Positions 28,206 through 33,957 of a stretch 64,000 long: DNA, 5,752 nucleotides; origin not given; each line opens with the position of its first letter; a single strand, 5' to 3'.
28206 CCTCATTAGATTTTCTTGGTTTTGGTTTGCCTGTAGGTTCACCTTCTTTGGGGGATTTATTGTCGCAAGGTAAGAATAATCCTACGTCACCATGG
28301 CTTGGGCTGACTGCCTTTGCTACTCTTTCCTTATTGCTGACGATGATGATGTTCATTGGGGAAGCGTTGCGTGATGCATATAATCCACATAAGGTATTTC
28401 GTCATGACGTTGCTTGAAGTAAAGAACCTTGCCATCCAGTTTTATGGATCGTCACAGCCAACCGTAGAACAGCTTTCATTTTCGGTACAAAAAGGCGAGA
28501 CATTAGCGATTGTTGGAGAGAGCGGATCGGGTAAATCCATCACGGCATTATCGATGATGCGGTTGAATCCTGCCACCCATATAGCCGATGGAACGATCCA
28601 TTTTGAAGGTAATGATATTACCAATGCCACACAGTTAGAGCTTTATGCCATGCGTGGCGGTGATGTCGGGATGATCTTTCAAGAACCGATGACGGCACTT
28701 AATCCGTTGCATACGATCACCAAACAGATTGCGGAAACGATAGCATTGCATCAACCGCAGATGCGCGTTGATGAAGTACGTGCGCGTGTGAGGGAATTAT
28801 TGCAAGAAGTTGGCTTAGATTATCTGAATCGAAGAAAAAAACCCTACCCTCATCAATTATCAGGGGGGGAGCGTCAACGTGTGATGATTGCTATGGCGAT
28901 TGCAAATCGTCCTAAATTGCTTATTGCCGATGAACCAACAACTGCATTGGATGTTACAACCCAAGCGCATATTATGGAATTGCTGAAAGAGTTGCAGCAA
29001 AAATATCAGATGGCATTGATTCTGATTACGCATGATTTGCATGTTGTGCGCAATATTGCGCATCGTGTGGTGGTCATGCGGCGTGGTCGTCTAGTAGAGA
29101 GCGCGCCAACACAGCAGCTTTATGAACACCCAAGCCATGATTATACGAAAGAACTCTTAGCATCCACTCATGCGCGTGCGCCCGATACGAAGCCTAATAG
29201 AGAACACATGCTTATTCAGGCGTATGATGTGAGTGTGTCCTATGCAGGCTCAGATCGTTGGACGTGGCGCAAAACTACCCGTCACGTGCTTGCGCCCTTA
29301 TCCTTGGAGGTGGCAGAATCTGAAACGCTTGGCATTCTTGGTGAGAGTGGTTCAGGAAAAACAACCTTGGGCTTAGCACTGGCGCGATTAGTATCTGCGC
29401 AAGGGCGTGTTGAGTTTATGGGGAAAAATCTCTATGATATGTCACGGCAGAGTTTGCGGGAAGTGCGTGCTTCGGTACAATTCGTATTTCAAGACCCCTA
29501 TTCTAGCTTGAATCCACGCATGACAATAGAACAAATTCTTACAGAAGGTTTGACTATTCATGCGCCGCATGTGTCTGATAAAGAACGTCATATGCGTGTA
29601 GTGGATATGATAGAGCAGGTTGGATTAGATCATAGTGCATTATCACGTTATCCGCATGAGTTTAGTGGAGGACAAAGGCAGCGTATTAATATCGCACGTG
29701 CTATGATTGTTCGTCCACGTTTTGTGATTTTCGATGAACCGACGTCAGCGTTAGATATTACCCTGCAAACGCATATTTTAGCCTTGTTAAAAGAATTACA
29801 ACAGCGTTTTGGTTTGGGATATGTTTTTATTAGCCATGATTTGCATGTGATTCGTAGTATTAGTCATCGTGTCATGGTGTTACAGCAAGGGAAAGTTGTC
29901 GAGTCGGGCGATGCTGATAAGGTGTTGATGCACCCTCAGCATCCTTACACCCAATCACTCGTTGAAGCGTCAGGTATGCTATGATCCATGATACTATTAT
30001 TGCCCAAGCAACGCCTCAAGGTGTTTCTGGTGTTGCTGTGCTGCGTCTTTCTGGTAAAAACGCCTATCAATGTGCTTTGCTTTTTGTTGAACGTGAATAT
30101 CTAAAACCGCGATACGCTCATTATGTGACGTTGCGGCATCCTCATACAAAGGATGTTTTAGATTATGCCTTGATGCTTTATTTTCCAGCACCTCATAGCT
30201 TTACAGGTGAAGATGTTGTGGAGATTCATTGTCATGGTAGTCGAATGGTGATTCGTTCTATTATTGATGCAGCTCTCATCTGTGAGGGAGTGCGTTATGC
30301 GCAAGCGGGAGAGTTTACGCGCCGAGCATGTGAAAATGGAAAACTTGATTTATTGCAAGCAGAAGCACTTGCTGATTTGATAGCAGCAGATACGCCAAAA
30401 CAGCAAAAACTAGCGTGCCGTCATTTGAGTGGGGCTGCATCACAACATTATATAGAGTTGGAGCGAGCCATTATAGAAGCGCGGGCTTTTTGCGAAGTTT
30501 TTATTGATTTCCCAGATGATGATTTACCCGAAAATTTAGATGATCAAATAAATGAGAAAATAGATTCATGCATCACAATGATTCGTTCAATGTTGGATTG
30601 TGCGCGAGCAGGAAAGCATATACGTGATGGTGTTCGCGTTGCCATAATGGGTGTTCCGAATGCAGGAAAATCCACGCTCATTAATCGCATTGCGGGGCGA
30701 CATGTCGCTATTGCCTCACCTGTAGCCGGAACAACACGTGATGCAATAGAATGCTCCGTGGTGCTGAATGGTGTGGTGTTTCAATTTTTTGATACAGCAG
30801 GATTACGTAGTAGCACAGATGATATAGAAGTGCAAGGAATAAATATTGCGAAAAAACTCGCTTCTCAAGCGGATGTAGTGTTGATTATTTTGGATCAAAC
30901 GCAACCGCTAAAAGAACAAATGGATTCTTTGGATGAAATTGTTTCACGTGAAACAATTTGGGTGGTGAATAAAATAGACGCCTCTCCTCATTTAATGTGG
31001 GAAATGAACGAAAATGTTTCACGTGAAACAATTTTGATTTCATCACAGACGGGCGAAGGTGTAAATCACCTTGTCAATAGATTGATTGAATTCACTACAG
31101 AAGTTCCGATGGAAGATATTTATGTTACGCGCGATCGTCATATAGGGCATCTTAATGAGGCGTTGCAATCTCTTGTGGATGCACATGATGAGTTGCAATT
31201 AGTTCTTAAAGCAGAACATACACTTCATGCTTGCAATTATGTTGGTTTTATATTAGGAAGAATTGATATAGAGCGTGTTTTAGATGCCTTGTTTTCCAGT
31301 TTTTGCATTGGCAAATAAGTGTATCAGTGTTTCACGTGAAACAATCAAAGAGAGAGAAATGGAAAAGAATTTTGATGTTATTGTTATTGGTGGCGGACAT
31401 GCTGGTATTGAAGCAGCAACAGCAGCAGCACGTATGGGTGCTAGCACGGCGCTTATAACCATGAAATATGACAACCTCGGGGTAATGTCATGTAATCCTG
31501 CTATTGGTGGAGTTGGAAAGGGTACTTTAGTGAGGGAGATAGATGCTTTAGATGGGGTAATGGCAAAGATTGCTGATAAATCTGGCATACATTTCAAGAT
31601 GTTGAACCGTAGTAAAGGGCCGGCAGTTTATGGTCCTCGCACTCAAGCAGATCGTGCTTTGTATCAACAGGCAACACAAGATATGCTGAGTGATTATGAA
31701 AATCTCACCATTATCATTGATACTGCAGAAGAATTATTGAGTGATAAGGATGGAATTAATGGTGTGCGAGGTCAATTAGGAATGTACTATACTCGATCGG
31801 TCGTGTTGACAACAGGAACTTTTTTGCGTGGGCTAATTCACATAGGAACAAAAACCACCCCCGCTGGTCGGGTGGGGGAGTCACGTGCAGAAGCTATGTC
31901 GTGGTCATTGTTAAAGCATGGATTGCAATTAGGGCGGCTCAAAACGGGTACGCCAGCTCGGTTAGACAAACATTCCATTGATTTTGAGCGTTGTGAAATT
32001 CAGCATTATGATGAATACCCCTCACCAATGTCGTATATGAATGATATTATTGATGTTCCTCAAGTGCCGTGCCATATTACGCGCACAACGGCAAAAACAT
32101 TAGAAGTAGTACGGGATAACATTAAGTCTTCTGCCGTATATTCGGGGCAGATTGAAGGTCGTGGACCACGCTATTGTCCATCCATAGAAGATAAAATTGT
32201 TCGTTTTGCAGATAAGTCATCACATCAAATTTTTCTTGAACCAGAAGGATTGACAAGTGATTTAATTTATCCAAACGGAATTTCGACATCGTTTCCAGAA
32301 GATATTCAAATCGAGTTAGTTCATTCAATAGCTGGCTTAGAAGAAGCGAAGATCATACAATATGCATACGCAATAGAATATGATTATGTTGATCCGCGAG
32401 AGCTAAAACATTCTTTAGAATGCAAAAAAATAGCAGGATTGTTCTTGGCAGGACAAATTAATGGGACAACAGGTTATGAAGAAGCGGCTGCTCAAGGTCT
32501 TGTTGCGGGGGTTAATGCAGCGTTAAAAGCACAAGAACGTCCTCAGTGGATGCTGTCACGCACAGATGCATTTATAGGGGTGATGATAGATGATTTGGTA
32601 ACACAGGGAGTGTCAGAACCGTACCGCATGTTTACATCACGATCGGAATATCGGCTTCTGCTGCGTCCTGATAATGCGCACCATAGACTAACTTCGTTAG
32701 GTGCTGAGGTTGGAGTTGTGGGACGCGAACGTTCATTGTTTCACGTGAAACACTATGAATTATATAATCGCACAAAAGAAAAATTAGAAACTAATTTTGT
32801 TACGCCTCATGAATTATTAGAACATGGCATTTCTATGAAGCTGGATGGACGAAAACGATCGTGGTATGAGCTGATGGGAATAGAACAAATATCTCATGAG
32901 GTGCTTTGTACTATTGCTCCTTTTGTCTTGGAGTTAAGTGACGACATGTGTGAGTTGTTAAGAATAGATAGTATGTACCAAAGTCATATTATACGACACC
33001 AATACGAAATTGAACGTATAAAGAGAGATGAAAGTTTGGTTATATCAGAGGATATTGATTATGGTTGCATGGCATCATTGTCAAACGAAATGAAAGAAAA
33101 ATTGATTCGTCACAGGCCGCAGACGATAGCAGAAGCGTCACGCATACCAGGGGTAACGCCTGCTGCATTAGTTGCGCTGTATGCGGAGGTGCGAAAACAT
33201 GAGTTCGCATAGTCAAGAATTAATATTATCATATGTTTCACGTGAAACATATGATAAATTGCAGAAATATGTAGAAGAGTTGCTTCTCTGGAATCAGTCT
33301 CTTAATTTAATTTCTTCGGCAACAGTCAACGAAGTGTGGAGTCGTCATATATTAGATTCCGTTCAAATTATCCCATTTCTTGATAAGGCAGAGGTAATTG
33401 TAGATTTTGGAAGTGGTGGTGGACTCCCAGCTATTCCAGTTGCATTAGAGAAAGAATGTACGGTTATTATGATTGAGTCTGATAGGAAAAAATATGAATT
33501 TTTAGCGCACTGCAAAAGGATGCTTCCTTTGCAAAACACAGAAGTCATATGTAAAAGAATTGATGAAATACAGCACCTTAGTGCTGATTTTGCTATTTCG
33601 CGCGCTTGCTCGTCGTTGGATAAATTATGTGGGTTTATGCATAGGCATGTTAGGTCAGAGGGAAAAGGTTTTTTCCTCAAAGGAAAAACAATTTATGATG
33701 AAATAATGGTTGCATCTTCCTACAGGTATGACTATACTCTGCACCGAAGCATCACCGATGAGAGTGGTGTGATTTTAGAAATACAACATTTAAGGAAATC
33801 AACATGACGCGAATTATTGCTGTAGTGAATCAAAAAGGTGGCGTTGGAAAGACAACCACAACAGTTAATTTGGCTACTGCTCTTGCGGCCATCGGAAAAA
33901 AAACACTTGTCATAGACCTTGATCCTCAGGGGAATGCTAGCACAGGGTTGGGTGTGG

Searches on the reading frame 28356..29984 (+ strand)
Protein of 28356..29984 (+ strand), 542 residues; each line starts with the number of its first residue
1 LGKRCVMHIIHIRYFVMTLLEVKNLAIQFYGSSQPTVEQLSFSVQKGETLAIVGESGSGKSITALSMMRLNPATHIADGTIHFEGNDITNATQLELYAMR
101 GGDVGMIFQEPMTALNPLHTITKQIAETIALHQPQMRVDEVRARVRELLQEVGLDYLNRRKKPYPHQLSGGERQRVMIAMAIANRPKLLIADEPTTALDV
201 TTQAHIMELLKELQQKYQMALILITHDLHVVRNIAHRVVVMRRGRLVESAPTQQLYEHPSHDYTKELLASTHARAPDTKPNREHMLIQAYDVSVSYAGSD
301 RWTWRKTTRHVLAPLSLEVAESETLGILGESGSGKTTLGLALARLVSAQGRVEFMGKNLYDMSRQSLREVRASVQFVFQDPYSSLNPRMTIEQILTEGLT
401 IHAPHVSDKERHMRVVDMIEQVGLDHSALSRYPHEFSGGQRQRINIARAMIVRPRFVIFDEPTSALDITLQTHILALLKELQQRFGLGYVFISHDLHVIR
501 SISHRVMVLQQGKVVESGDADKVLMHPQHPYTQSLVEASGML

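Call 8: search_protein_families(library=ncbifam, proteins=[window:28356-29984:+])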
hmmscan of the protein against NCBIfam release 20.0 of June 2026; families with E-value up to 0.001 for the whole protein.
window:28356-29984:+ (542 aa): 193 families (the best 25 are shown)
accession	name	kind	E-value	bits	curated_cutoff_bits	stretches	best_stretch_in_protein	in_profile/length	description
NF011713.0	PRK15134.1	equivalog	6.2e-191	635.6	834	1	17-537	3-527/529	microcin C ABC transporter ATP-binding protein YejF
NF011659.0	PRK15079.1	equivalog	5.6e-147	488.8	540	2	284-538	9-267/334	murein tripeptide/oligopeptide ABC transporter ATP binding protein OppF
NF007613.0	PRK10261.1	equivalog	1.4e-145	486.2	1077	2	18-271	11-272/623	glutathione ABC transporter ATP-binding protein GsiA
NF008453.0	PRK11308.1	subfamily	3.1e-140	467.1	408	2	281-539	7-265/334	dipeptide ABC transporter ATP-binding protein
NF008246.0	PRK11022.1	equivalog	4.8e-135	449.8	541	2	17-275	1-261/326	dipeptide ABC transporter ATP-binding protein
NF007010.1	PRK09473.1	subfamily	2.4e-134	447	575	2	19-270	1-253/318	oligopeptide ABC transporter ATP-binding protein OppD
NF047576.1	opine_ATP_CntF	equivalog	4.2e-134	445.8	385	2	19-271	2-253/264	staphylopine uptake ABC transporter ATP-binding protein CntF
NF047578.1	opine_ATP_CntD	equivalog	1.9e-133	443.7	380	2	19-272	2-254/266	staphylopine uptake ABC transporter ATP-binding protein CntD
TIGR02770.1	nickel_nikD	equivalog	3.3e-128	425.8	318.7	2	37-270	2-228/230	nickel import ATP-binding protein NikD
TIGR02769.1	nickel_nikE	equivalog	2.2e-127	424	332.55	2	286-537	2-251/265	nickel import ATP-binding protein NikE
NF043079.1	MMSYN1_0167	equivalog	3e-124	415.8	740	3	94-270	298-473/561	oligopeptide ABC transporter ATP-binding protein OppD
NF043078.1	MMSYN1_0168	equivalog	2.5e-119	399.7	800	5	411-538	469-596/649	oligopeptide ABC transporter ATP-binding protein OppF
NF007739.0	PRK10419.1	subfamily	8.3e-119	396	354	2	285-523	2-239/268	nickel ABC transporter ATP-binding protein NikE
NF043071.1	DppF_dipep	equivalog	4.2e-117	391.2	660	2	280-539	7-266/331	dipeptide ABC transporter ATP-binding subunit DppF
NF011692.0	PRK15112.1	equivalog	1.4e-91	306.9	452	2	290-537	9-252/269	putrescine export ABC transporter ATP-binding protein SapF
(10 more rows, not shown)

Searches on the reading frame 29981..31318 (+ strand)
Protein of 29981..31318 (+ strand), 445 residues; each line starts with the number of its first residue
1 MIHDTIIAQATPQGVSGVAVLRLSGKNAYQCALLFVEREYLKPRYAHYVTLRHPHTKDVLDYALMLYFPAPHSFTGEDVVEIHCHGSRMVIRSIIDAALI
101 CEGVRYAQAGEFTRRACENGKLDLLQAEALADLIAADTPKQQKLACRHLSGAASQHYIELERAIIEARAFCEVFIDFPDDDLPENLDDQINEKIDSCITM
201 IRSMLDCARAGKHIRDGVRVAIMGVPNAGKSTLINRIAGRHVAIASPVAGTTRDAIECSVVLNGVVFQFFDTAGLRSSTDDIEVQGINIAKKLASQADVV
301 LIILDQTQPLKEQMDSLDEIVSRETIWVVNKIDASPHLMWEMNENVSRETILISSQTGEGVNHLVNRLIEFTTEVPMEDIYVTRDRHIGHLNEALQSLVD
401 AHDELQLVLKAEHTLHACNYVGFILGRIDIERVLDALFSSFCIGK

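Call 8: search_protein_families(library=ncbifam, proteins=[window:29981-31318:+])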
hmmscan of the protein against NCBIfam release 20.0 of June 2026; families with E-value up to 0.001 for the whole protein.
window:29981-31318:+ (445 aa): 23 families
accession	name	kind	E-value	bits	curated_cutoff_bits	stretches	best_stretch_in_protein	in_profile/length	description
NF003661.0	PRK05291.1-3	equivalog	5.3e-138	461.1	380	1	3-445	3-448/448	tRNA uridine-5-carboxymethylaminomethyl(34) synthesis GTPase MnmE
TIGR00450.1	mnmE_trmE_thdF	equivalog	3e-93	313.3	252.6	1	10-445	1-446/446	tRNA uridine-5-carboxymethylaminomethyl(34) synthesis GTPase MnmE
TIGR03594.1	GTPase_EngA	equivalog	5.6e-31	108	306.7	1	214-402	172-369/432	ribosome biogenesis GTPase Der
NF000908.1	PRK00089.1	equivalog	1.1e-25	90.5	237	1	220-376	6-171/291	GTPase Era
TIGR03918.1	GTP_HydF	equivalog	1.6e-22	79.9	325.55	1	218-375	8-170/392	[FeFe] hydrogenase H-cluster maturation GTPase HydF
TIGR00231.1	small_GTP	domain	2.2e-21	76.3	42.5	1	218-364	4-158/164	GTP-binding protein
NF002828.0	PRK03003.1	equivalog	1.7e-19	69.8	631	1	206-368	202-379/477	ribosome biogenesis GTPase Der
NF007071.0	PRK09518.1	equivalog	7.3e-18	64.4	953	1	203-334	430-567/706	bifunctional cytidylate kinase/GTPase Der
TIGR03596.1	GTPase_YlqF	equivalog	2.8e-16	59.7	208.2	1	194-275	95-173/276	ribosome biogenesis GTPase YlqF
TIGR00436.1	era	equivalog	3.8e-16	59.3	116.25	1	219-337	2-122/270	GTPase Era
TIGR03156.1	GTP_HflX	equivalog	2.3e-12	46.5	216.75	1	193-369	165-348/351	GTPase HflX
NF008956.1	PRK12299.1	equivalog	5e-09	35.6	300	1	220-372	161-325/327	GTPase ObgE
NF008280.0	PRK11058.1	equivalog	6e-08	31.9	441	1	198-371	178-360/426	ribosome rescue GTPase HflX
TIGR02729.1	Obg_CgtA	equivalog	1.2e-07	31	280.25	1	220-371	160-327/329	Obg family GTPase CgtA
TIGR00437.1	feoB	equivalog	1.3e-07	30.8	315.65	1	224-340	1-117/594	ferrous iron transport protein B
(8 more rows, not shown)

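Call 14: find_related_loci(query=window:29981-31318:+, collection=genome_contigs, flank=10000)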
Query window:29981-31318:+ (445 aa) in genome_contigs; peptide patterns used: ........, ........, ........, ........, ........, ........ (x = any residue, [..] = any of these).
600 stretches matched a pattern (row limit reached: there are more); 556 encode a relative of the query (tblastn E <= 1e-3); the best 80 are kept; 80 distinct loci.
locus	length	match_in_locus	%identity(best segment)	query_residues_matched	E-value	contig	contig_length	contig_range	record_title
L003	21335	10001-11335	91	1-445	0e+0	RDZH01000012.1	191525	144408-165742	MAG: Alphaproteobacteria bacterium isolate PH2015_06S_46_36 PH2015_06S_scaffold_17, whole genome shotgun sequence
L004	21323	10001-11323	54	1-445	2e-154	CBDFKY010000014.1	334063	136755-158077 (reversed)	MAG: Rickettsiales bacterium isolate 452c8e60-cd1a-43e2-b0eb-1099bad166f7 genome assembly, contig: contig_14, whole geno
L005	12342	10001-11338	39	1-445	3e-92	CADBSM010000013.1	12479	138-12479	MAG: uncultured proteobacterium isolate RUG14252 genome assembly, contig: RUG14252_asm_13, whole genome shotgun sequence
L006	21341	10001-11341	39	5-445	6e-84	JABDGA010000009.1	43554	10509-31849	MAG: Alphaproteobacteria bacterium isolate BWOrgHeat_Nextera20_MAG4 3300020996.a:Ga0206904_1022, whole genome shotgun se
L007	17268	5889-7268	38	2-445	2e-82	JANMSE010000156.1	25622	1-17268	MAG: Deltaproteobacteria bacterium isolate SOY_29_metabat_500 SOY_29_k141_701568, whole genome shotgun sequence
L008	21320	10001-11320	39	4-445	2e-80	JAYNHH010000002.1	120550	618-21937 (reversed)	MAG: Alphaproteobacteria bacterium isolate 139545_S147_metabat_bins_sspec.tsv.081 NODE_45_length_120550_cov_19.387286, w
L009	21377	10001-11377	37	3-445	3e-80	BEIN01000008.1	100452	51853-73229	Bacterium HR37 DNA, contig: NODE_93_8, isolate: HRbin37, whole genome shotgun sequence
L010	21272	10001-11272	39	2-445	7e-79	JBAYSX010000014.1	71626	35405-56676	MAG: Sphingomonadaceae bacterium isolate SO_2016_LW2_82 scaffold00539_LW138R_2016, whole genome shotgun sequence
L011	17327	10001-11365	38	1-445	7e-79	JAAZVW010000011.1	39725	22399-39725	MAG: Proteobacteria bacterium isolate KhW_metabat.34 KhW_C108, whole genome shotgun sequence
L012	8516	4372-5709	36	4-445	5e-79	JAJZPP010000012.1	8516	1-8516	MAG: bacterium isolate SKS1.bin127 NODE_14669_length_8516_cov_1.173680, whole genome shotgun sequence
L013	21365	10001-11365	35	4-445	1e-77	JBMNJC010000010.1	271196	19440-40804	MAG: Caldicoprobacterales bacterium isolate SBF912LR0HQ0092 contig_39653, whole genome shotgun sequence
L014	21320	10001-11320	38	4-445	2e-77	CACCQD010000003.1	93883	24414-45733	uncultured SAR116 cluster alpha proteobacterium isolate AG-901-J20 genome assembly, contig: AG-901-J20_NODE_3, whole gen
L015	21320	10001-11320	38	4-445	3e-77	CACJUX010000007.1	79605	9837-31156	MAG: uncultured SAR116 cluster alpha proteobacterium isolate AG-916-C06 genome assembly, contig: AG-916-C06_NODE_7, whol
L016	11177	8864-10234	34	3-445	4e-77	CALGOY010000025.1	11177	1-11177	MAG TPA_asm: uncultured Firmicutes bacterium isolate SRR6713629_bin.86_CONCOCT_v1.1_MAG genome assembly, contig: ERZ7949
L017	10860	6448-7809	35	4-445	7e-77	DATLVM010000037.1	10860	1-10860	MAG TPA_asm: Pyrinomonadaceae bacterium isolate SMAG_U13192 k141_331002, whole genome shotgun sequence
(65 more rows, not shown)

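Call 48: search_protein_families(library=pfam, max_evalue=0.00001, proteins=[L014:6386-7528:+, L014:8090-9349:+, L014:5285-6112:-, L014:4636-5361:-, L004:5169-5945:-, L004:3891-4859:+])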
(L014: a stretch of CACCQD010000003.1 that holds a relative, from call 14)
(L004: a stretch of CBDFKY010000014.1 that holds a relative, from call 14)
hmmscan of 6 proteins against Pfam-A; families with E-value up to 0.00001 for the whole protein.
L014:6386-7528:+ (380 aa): 1 family
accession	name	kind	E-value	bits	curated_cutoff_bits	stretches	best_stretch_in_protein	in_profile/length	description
PF01208.23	URO-D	-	2.2e-104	349.7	23.9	1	41-379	3-345/346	Uroporphyrinogen decarboxylase (URO-D)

L014:8090-9349:+ (419 aa): 3 families
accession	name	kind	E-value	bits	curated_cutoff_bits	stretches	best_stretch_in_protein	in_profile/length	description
PF07497.18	Rho_RNA_bind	-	5.6e-34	116.2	27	1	52-124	2-72/73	Rho termination factor, RNA-binding domain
PF00006.31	ATP-synt_ab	-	1.5e-27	97.1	29.5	1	161-364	3-211/213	ATP synthase alpha/beta family, nucleotide-binding domain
PF07498.18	Rho_N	-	1.3e-16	60.7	24.9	1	5-46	1-42/43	Rho termination factor, N-terminal domain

L014:5285-6112:- (275 aa): 1 family
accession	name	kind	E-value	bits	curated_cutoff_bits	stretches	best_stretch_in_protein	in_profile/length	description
PF03618.20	Kinase-PPPase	-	4.5e-86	289.1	23.5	1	11-266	1-256/256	Kinase/pyrophosphorylase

L014:4636-5361:- (241 aa): 1 family
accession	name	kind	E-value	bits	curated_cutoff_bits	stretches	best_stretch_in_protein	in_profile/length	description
PF02545.19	Maf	-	5.2e-44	150.6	27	1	41-231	2-185/187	Maf-like protein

L004:5169-5945:- (258 aa): 3 families
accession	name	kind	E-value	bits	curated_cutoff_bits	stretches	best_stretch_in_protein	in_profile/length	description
PF12706.13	Lactamase_B_2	-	7.2e-38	130.6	27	1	47-230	2-200/200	Beta-lactamase superfamily domain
PF00753.33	Lactamase_B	-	4.5e-09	37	22.7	1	36-147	7-117/196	Metallo-beta-lactamase superfamily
PF23023.1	Anti-Pycsar_Apyc1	-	5.2e-06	26.5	50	0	45-107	29-94/250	Anti-Pycsar protein Apyc1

L004:3891-4859:+ (322 aa): 1 family
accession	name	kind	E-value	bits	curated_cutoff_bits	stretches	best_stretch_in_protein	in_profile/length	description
PF06258.17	Mito_fiss_Elm1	-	4.1e-69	233.5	27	1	12-317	1-301/304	Mitochondrial fission ELM1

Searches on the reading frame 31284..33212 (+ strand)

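Call 9: search_protein_families(library=ncbifam, proteins=[window:31284-33212:+])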
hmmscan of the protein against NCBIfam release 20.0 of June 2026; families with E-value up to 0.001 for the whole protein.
window:31284-33212:+ (642 aa): 21 families
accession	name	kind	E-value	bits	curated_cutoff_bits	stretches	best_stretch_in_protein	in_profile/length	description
TIGR00136.1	mnmG_gidA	equivalog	1.5e-237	789.8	524.85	1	30-639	1-615/616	tRNA uridine-5-carboxymethylaminomethyl(34) synthesis enzyme MnmG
NF003739.0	PRK05335.1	equivalog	2.2e-19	69.6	262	1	335-438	283-386/441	methylenetetrahydrofolate--tRNA-(uracil(54)-C(5))-methyltransferase (FADH(2)-oxidizing) TrmFO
TIGR00137.1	gid_trmFO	equivalog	1.8e-15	56.7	428.65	1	339-441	284-386/433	FADH(2)-oxidizing methylenetetrahydrofolate--tRNA-(uracil(54)-C(5))-methyltransferase TrmFO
NF005691.0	PRK07494.1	equivalog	1.9e-05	23.4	459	1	26-62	5-41/404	UbiH/UbiF family hydroxylase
TIGR03140.1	AhpF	equivalog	2.1e-05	23.3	502.9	1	20-61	203-244/515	alkyl hydroperoxide reductase subunit F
TIGR02032.1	GG-red-SF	subfamily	4e-05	23.4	158.8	1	30-133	1-104/297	geranylgeranyl reductase family protein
NF004776.0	PRK06116.1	equivalog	4.3e-05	22.7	480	1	26-61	1-36/450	glutathione-disulfide reductase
NF004991.0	PRK06370.1-3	subfamily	5.9e-05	21.8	620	1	26-83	32-85/509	FAD-containing oxidoreductase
NF006130.0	PRK08274.1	equivalog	9.4e-05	21.4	369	1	26-58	2-34/467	FAD-dependent tricarballylate dehydrogenase TcuA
TIGR01350.1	lipoamide_DH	equivalog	0.00019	20.3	408.8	1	29-61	1-33/461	dihydrolipoyl dehydrogenase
NF003722.0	PRK05329.1-5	equivalog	0.00021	20.7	349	1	30-69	5-44/428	glycerol-3-phosphate dehydrogenase subunit GlpB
NF003585.0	PRK05249.1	equivalog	0.00024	19.9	465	1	26-70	3-46/464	Si-specific NAD(P)(+) transhydrogenase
TIGR01372.1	soxA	subfamily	0.00029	18.8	1164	1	25-62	164-201/996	sarcosine oxidase subunit alpha family protein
NF004939.0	PRK06292.1-1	equivalog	0.00032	19.5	435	0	27-59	3-35/476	dihydrolipoyl dehydrogenase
NF009477.0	PRK12843.1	equivalog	0.00032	19.3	758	1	18-66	5-52/578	FAD-dependent oxidoreductase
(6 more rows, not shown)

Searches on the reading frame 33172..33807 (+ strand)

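Call 9: search_protein_families(library=ncbifam, proteins=[window:33172-33807:+])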
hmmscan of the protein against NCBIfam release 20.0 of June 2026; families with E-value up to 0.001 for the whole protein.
window:33172-33807:+ (211 aa): 1 family
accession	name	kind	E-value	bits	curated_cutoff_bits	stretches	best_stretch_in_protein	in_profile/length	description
TIGR00138.1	rsmG_gidB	equivalog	4.2e-39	134.1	99.5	1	30-180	1-154/183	16S rRNA (guanine(527)-N(7))-methyltransferase RsmG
